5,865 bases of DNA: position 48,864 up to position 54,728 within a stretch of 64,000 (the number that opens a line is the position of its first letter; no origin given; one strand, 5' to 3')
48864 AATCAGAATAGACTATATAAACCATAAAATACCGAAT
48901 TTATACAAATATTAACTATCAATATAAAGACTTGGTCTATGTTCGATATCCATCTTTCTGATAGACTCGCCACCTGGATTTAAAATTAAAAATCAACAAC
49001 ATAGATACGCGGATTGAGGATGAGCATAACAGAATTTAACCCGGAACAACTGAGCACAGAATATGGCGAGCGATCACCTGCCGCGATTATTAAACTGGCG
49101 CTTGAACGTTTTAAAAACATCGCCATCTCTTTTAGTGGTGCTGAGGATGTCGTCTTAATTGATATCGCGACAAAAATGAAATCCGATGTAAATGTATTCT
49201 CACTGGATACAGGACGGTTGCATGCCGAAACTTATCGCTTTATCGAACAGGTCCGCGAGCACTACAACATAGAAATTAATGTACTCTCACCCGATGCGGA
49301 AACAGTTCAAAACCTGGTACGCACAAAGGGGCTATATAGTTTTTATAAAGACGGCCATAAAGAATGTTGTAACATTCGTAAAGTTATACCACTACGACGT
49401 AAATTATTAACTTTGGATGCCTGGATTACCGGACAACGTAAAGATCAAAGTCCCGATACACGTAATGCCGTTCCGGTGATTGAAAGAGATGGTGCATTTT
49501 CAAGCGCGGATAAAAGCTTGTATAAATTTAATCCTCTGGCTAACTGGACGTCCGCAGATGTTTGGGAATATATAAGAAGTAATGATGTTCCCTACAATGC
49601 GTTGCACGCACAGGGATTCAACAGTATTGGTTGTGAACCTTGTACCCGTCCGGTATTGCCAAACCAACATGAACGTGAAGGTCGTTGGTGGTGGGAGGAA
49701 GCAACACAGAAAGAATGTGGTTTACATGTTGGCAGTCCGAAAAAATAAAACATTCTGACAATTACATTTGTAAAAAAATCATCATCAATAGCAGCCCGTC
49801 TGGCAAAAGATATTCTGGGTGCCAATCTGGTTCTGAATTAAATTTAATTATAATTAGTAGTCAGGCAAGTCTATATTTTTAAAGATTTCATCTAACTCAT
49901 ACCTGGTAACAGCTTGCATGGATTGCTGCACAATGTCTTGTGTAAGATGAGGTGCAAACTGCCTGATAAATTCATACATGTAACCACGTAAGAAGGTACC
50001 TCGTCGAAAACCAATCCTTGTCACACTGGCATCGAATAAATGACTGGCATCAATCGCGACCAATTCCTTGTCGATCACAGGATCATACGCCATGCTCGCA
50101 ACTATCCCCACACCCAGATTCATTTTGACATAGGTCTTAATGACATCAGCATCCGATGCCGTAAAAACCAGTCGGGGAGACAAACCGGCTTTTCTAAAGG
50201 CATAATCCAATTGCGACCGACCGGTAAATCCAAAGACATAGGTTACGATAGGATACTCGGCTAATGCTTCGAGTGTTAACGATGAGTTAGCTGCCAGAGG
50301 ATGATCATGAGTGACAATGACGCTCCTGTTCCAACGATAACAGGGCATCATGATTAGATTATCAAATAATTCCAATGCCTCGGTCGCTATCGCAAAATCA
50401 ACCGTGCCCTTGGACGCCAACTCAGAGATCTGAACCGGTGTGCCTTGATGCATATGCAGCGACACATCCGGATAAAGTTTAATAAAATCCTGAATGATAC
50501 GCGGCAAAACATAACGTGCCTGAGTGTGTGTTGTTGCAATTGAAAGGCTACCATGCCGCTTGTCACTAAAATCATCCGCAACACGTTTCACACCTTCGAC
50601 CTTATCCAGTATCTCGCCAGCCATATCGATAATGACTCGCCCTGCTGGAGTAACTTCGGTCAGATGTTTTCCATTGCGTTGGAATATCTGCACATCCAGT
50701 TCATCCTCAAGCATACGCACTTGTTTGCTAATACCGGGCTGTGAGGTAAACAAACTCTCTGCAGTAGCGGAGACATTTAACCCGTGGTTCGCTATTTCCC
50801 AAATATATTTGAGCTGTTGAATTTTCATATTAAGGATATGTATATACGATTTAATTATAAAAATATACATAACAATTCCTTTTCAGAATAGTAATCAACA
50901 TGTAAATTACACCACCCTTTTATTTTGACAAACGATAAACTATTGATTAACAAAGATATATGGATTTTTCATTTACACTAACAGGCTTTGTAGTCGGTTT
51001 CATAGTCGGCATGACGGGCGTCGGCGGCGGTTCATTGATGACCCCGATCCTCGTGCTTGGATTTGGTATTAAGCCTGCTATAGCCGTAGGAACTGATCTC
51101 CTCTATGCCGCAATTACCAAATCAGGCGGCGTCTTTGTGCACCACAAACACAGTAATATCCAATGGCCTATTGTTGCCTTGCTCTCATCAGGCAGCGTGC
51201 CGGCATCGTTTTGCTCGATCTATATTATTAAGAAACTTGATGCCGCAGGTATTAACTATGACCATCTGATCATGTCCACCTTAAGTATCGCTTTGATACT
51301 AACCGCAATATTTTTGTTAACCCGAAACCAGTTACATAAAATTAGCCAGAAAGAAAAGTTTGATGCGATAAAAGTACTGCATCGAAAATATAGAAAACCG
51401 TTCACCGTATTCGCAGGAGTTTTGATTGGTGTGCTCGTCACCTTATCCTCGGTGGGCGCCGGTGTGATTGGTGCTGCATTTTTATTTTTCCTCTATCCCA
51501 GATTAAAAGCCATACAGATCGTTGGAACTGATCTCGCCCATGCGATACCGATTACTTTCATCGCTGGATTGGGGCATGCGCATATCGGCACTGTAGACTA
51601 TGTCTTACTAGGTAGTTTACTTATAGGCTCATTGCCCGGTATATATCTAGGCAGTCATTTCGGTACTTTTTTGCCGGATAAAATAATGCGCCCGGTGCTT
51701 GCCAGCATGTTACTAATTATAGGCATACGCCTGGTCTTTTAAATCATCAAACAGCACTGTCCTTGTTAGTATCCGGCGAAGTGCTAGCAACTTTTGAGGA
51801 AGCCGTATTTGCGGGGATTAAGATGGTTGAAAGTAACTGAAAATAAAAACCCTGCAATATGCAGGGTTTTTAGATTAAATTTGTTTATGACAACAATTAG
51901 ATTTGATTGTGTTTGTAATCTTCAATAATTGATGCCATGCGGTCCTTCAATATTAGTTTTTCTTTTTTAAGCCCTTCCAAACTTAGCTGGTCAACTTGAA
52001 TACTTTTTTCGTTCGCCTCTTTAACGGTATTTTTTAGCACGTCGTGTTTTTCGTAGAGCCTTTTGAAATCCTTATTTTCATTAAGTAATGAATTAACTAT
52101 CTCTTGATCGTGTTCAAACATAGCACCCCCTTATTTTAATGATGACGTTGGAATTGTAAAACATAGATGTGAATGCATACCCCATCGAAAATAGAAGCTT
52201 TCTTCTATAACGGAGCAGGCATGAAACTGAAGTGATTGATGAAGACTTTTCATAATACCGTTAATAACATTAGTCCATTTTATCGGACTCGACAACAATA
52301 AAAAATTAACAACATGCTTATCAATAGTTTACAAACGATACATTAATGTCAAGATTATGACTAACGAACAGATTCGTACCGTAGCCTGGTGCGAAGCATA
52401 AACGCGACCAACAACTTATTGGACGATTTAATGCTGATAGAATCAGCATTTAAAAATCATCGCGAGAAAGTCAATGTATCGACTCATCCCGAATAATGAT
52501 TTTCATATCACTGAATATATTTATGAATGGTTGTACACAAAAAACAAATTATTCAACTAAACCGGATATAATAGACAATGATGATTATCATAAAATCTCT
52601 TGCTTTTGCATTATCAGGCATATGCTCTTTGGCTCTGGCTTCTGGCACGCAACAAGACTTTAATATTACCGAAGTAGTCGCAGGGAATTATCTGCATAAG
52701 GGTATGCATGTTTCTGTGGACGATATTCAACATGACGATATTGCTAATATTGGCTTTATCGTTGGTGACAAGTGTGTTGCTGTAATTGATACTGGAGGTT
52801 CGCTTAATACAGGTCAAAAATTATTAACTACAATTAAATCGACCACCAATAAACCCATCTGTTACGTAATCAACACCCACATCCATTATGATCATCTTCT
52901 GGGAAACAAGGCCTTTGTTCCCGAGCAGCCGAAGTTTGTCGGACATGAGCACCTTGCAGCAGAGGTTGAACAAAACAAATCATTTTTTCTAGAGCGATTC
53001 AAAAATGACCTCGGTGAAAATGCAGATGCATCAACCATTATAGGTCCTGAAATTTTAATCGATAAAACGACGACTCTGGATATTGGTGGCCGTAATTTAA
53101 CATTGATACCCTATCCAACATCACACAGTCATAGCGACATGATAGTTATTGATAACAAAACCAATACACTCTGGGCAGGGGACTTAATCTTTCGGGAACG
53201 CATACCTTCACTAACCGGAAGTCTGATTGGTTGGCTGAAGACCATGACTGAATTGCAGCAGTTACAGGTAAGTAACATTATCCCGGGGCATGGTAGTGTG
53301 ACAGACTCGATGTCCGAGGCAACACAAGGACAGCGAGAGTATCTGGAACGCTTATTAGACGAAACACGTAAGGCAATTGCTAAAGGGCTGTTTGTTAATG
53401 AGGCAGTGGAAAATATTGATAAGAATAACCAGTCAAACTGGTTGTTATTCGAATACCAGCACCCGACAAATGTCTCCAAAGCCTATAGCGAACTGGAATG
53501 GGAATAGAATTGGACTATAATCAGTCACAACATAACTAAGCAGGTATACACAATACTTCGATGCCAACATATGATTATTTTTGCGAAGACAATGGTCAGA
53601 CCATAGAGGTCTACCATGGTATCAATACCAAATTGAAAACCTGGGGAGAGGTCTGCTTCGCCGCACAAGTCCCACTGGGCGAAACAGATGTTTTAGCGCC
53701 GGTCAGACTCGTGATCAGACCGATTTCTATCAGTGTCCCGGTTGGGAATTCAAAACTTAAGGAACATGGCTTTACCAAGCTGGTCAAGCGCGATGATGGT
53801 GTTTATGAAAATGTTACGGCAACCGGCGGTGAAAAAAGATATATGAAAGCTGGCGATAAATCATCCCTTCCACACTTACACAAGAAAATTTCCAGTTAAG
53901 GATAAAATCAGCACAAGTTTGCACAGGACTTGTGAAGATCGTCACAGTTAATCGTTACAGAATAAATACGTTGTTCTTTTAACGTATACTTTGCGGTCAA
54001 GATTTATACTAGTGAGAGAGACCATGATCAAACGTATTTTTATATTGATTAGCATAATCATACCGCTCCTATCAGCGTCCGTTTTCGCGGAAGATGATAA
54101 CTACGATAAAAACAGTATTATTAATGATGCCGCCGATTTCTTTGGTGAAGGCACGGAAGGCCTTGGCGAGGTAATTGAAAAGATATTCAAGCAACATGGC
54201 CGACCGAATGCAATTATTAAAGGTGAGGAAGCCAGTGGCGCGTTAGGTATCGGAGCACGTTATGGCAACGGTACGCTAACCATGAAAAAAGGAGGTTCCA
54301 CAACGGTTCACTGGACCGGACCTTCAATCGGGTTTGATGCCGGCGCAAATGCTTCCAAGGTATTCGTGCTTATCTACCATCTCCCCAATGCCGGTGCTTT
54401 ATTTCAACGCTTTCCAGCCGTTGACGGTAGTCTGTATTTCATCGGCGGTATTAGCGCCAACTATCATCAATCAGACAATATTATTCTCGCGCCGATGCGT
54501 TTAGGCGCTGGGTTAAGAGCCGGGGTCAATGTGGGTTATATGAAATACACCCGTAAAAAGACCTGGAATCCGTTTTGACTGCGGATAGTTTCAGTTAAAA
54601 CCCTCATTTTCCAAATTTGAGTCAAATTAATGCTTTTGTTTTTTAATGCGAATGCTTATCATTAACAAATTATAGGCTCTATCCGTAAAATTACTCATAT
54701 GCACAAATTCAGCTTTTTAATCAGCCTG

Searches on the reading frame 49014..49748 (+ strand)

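Call 81: search_protein_families(library=pfam, proteins=[window:49014-49748:+], max_evalue=0.00001)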
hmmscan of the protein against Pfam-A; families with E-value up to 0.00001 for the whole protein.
window:49014-49748:+ (244 aa): 1 family
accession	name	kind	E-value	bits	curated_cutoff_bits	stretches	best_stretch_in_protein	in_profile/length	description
PF01507.26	PAPS_reduct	-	1.2e-54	185.4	22.5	1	35-213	1-175/175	Phosphoadenosine phosphosulfate reductase domain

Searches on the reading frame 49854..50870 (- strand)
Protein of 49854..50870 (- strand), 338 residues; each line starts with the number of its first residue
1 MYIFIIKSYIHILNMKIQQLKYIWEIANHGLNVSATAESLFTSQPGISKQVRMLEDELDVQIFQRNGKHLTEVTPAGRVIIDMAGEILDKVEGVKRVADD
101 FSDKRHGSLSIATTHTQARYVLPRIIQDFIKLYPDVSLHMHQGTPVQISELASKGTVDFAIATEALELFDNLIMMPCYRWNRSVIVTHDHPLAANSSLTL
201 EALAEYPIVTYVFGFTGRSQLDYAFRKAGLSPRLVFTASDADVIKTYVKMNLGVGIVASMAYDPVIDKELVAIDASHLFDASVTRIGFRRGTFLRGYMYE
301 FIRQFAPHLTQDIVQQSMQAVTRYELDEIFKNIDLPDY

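Call 81: search_protein_families(library=pfam, proteins=[window:49854-50870:-], max_evalue=0.00001)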
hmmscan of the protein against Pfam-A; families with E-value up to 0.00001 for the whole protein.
window:49854-50870:- (338 aa): 2 families
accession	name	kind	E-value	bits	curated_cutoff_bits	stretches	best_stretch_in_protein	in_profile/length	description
PF03466.25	LysR_substrate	-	4e-38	131.4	28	1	104-307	3-206/209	LysR substrate binding domain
PF00126.33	HTH_1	-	2.6e-15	56.5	26.6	1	17-78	1-60/60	Bacterial regulatory helix-turn-helix protein, lysR family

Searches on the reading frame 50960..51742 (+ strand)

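Call 81: search_protein_families(library=pfam, proteins=[window:50960-51742:+], max_evalue=0.00001)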
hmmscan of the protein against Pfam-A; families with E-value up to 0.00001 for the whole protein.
window:50960-51742:+ (260 aa): 1 family
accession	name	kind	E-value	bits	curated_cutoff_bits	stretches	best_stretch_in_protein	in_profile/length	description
PF01925.25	TauE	-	7.9e-47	160.3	32.6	1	6-258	2-237/237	Sulfite exporter TauE/SafE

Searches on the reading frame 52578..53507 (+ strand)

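Call 82: search_protein_families(library=pfam, proteins=[window:52578-53507:+], max_evalue=0.00001)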
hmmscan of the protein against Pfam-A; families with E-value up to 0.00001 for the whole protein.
window:52578-53507:+ (309 aa): 2 families
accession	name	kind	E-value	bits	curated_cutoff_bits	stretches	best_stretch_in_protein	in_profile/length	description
PF00753.33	Lactamase_B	-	1.4e-22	81.1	22.7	1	55-238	5-196/196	Metallo-beta-lactamase superfamily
PF12706.13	Lactamase_B_2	-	8.2e-07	29.3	27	1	70-201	5-127/200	Beta-lactamase superfamily domain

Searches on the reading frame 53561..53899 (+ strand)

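Call 52: search_protein_families(library=pfam, proteins=[window:53561-53899:+], max_evalue=0.01)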
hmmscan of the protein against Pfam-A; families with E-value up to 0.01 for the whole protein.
window:53561-53899:+ (112 aa): 1 family
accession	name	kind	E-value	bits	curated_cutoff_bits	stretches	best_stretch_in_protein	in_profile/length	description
PF09723.15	Zn_ribbon_8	-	0.00018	21.9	34.4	1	1-22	1-22/41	Zinc ribbon domain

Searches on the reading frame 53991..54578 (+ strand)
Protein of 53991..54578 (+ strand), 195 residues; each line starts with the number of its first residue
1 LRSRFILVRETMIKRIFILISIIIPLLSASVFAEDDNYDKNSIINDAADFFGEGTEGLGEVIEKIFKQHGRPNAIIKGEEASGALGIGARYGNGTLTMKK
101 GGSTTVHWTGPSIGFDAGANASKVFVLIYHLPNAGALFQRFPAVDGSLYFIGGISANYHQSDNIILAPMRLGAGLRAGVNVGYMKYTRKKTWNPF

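Call 52: search_protein_families(library=pfam, proteins=[window:53991-54578:+], max_evalue=0.01)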
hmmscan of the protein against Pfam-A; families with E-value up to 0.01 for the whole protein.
window:53991-54578:+ (195 aa): 1 family
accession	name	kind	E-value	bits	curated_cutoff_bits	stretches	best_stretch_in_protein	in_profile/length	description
PF06577.17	EipA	-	9e-70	234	30.8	1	37-195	2-160/160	Envelope integrity protein A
